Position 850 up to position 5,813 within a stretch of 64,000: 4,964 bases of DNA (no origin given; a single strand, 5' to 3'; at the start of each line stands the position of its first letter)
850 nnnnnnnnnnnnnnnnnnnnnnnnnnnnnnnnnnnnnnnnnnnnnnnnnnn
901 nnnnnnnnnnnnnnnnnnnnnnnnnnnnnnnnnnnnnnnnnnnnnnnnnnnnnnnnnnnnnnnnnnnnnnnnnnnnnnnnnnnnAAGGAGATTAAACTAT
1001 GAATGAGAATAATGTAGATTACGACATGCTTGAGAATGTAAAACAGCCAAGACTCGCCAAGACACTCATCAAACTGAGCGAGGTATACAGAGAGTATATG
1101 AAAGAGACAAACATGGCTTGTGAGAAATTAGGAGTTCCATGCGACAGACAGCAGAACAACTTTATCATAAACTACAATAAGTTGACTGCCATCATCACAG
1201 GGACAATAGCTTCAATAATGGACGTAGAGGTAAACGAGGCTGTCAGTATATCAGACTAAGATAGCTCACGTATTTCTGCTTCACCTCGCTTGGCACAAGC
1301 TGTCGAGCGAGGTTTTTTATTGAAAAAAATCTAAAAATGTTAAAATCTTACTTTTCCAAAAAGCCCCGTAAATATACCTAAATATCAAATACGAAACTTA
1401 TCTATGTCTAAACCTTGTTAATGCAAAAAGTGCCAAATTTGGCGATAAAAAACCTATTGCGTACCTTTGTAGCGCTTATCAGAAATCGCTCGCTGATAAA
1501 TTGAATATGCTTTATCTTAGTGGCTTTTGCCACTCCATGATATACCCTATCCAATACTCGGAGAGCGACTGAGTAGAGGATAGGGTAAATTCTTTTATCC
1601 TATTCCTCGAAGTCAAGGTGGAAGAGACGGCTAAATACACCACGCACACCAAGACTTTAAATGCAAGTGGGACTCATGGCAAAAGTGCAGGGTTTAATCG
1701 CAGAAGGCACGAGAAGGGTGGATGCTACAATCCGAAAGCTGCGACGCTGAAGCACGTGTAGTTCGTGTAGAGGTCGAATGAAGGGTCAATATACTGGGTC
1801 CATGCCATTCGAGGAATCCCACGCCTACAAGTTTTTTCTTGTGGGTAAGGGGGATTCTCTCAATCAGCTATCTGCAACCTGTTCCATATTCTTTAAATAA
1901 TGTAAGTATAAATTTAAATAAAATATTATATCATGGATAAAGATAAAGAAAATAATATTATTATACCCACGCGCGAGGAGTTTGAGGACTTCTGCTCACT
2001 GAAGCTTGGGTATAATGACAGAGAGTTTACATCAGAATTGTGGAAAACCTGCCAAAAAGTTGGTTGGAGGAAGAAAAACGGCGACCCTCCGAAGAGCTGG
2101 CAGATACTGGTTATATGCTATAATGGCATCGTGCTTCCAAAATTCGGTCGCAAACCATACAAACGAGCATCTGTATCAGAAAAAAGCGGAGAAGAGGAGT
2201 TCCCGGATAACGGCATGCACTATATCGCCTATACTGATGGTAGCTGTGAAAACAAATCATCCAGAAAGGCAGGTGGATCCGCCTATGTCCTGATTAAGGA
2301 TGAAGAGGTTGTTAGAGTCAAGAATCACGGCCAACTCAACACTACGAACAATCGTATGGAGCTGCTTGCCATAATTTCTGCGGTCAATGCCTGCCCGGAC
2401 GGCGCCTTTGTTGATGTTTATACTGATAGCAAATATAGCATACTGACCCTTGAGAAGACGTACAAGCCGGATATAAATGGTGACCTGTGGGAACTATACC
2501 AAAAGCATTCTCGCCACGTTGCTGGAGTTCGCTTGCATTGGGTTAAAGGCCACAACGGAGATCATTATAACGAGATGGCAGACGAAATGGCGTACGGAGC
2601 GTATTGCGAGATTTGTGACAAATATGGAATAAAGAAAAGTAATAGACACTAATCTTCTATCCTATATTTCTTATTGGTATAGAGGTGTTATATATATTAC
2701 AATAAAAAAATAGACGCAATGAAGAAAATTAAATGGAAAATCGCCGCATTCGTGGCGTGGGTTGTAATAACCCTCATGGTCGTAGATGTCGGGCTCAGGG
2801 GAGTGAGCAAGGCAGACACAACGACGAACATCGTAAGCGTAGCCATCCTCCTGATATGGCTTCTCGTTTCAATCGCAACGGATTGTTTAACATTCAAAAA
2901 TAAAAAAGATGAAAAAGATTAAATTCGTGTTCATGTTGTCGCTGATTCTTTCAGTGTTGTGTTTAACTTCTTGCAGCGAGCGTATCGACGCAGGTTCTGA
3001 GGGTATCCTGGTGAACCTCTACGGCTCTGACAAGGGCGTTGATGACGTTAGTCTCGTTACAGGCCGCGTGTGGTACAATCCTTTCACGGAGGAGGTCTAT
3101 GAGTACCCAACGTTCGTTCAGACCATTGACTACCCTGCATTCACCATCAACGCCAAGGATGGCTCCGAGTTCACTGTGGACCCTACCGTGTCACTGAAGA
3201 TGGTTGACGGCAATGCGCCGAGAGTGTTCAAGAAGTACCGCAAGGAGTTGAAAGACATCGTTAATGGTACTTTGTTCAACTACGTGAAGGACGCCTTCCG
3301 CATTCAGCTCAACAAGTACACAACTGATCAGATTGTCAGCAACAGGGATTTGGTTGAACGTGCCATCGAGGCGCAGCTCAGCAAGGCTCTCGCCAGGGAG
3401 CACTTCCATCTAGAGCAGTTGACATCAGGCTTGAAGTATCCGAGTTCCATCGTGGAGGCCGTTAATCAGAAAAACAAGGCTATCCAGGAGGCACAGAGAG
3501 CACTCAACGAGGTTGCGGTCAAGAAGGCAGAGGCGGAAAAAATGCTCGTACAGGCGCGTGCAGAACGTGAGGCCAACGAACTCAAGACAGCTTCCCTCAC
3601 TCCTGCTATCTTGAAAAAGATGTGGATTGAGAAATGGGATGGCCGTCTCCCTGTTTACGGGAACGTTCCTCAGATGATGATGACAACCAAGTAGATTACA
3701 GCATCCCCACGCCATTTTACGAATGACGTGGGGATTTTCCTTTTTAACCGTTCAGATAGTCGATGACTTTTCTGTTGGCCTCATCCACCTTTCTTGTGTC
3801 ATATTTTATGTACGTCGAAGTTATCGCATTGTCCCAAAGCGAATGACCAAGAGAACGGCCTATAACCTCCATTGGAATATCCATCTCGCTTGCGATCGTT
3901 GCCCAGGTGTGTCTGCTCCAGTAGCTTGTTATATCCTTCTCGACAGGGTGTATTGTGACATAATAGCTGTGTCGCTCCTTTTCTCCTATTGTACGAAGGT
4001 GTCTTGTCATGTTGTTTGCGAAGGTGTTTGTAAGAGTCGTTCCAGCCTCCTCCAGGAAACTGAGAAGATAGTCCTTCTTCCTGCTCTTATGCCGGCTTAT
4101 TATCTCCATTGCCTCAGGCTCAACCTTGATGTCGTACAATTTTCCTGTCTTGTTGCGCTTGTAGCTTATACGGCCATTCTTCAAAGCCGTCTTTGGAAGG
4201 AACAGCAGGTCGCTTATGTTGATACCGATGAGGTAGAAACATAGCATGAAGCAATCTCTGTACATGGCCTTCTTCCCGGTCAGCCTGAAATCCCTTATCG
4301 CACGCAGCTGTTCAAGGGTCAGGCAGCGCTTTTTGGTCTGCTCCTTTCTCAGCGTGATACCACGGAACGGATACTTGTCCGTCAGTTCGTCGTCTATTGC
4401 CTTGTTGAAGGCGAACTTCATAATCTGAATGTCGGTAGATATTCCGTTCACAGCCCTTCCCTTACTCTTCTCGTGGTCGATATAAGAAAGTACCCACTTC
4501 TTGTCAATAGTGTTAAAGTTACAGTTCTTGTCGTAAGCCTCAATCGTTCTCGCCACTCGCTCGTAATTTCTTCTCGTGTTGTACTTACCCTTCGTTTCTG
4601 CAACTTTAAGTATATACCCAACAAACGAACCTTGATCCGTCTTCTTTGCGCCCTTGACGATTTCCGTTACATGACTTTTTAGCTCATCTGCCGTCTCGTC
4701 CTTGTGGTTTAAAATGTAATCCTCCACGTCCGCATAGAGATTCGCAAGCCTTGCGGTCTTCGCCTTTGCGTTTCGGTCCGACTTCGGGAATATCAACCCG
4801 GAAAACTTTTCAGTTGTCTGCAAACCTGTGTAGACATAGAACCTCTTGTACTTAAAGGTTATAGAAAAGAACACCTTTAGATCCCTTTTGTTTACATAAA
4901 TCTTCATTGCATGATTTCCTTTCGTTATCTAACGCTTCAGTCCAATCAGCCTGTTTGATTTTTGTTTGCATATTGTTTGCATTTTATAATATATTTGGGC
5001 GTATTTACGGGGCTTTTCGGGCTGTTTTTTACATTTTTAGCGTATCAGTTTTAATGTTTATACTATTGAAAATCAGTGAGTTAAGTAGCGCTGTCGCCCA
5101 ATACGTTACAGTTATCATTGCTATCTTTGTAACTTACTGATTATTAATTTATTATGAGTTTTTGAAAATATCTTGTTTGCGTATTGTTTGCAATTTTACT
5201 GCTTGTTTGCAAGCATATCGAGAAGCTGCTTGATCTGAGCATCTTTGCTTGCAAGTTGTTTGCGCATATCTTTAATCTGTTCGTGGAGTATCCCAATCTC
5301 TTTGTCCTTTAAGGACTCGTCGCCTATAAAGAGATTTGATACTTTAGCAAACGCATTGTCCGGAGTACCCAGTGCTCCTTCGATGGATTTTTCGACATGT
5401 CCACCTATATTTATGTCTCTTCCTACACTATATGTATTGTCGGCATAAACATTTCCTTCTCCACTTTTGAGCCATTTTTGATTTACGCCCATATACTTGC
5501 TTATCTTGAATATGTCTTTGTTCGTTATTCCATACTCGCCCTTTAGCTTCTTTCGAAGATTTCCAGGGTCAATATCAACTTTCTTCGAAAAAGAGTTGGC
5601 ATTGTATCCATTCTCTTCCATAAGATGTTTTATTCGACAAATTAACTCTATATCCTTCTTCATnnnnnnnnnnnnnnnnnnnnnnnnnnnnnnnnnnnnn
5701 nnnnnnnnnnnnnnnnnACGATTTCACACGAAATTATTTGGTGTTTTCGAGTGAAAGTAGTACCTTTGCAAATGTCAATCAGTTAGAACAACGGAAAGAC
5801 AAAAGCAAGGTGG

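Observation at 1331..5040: A ~55-bp inverted-repeat element heads both convergent transcription units of the integrase / RNase H-SPFH block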

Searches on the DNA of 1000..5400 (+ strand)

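Call 7: search_dna_similar(query=window:1000-5400:+, collection=phages, mode=distant, max_rows=30)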
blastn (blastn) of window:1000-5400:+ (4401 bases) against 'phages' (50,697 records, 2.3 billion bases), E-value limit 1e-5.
Records with a match: 11; places in all: 11; records where one place covers at least 80% of the query: 0.
Best place of each record, by identity: 60-80% 11.
By first word of the organism name: uncultured 4; Bacteroides 3; IAS 2; bajarodcaudo 1; Bacteriophage 1.
By host as written in the record: - 6; Bacteroides intestinalis DSM 108646 3; Homo sapiens 2.
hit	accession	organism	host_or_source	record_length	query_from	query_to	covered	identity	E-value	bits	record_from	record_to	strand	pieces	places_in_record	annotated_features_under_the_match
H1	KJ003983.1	IAS virus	Homo sapiens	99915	1988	2661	15%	68.5%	6e-62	247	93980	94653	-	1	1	record has no annotation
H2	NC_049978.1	IAS virus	Homo sapiens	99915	1988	2661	15%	68.5%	6e-62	247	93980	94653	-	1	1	prohibitin family protein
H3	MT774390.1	uncultured phage cr85_1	human feces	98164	1965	2643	15%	66.2%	1e-39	172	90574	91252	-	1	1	serine protease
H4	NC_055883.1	uncultured phage cr85_1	human feces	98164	1965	2643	15%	66.2%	1e-39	172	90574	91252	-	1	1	serine protease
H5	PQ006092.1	bajarodcaudo virus 1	Chaetodipus spinatus feces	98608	1988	2638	15%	68.1%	4e-51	211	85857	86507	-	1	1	high frequency of lysogenization C protein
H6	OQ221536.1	Bacteroides phage PhiCrAssBcn1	Bacteroides intestinalis DSM 108646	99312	2029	2643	14%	66.0%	2e-31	145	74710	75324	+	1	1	hypothetical protein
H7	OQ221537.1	Bacteroides phage PhiCrAssBcn2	Bacteroides intestinalis DSM 108646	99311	2029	2643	14%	66.0%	2e-31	145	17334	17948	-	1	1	hypothetical protein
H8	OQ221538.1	Bacteroides phage PhiCrAssBcn3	Bacteroides intestinalis DSM 108646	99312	2029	2643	14%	66.0%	2e-31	145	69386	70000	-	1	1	hypothetical protein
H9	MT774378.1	uncultured phage cr106_1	human feces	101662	1985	2349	8%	67.7%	4e-26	127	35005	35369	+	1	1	hypothetical protein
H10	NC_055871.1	uncultured phage cr106_1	human feces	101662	1985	2349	8%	67.7%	4e-26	127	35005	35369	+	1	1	hypothetical protein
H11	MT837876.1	Bacteriophage sp.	human fecal samples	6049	2705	3264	7%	74.4%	2e-17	188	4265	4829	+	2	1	record has no annotation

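Call 54: search_rna_families(source=window, start=1250, end=5300, threshold=evalue, max_evalue=1)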
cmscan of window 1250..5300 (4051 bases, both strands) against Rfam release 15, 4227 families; matches with E-value up to 1: 3.
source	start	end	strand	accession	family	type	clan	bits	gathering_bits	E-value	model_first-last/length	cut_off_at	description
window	1298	1340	-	RF01714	Ocean-V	Gene; sRNA;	-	25.8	75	0.026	1-72/72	no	Ocean-V RNA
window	1250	1318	+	RF02501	Atu_C7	Gene; sRNA;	-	19.8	45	0.14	70-157/157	5'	Rhizobiales sRNA Atu_C7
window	1280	1422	-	RF02901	AaHKsRNA41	Gene; sRNA;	-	19.5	97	0.24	1-187/187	no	Aggregatibacter sRNA 41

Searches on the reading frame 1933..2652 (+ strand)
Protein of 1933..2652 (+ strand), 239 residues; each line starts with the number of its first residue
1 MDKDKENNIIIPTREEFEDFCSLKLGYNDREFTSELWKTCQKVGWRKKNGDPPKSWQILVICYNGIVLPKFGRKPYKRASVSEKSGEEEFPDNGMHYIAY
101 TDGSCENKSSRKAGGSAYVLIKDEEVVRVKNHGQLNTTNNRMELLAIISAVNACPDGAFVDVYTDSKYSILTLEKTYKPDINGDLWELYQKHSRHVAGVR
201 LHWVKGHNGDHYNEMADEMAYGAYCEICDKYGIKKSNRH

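Call 8: search_protein_families(library=pfam, proteins=[window:1933-2652:+], max_evalue=0.01)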
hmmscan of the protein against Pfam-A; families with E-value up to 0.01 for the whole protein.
window:1933-2652:+ (239 aa): 1 family
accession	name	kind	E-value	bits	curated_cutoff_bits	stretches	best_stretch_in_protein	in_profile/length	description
PF00075.30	RNase_H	-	1.2e-24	87.5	25.8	1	97-221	4-137/141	RNase H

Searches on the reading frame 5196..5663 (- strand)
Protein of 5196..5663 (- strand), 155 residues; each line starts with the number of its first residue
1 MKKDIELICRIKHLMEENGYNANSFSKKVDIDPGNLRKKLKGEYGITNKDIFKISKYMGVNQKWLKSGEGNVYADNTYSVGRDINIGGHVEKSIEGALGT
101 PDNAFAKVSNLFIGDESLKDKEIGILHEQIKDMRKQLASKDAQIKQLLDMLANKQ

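Call 8: search_protein_families(library=pfam, proteins=[window:5196-5663:-], max_evalue=0.01)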
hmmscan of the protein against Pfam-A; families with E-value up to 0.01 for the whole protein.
window:5196-5663:- (155 aa): 3 families
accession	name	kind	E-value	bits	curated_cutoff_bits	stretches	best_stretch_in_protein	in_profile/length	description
PF13443.12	HTH_26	-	3.1e-05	24.6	22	1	10-61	1-53/63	Cro/C1-type HTH DNA-binding domain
PF12844.13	HTH_19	-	0.00025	21.3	30.2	1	10-70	3-63/64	Helix-turn-helix domain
PF01381.28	HTH_3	-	0.0027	18.1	23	1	11-61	1-51/55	Helix-turn-helix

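Call 40: search_protein_families(library=phrogs, proteins=[window:5196-5663:-], max_evalue=0.001)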
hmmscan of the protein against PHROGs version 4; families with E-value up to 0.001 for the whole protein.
window:5196-5663:- (155 aa): 7 families
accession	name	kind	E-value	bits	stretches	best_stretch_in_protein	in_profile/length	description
phrog_3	-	transcription regulation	1.4e-07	32.7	1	2-78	84-158/430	transcriptional repressor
phrog_2967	-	transcription regulation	2.5e-07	31.5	1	9-77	13-80/225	transcriptional regulator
phrog_4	-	transcription regulation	3.6e-07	30.5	1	7-77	137-203/400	transcriptional repressor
phrog_2328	-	transcription regulation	1.6e-06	29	1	9-71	18-80/128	transcriptional repressor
phrog_6378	-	unknown function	1.5e-05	26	1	7-77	9-79/131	-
phrog_8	-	transcription regulation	1.5e-05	25.6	1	10-133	165-256/346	transcriptional regulator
phrog_9710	-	unknown function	0.00061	20.9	0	21-76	29-86/95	-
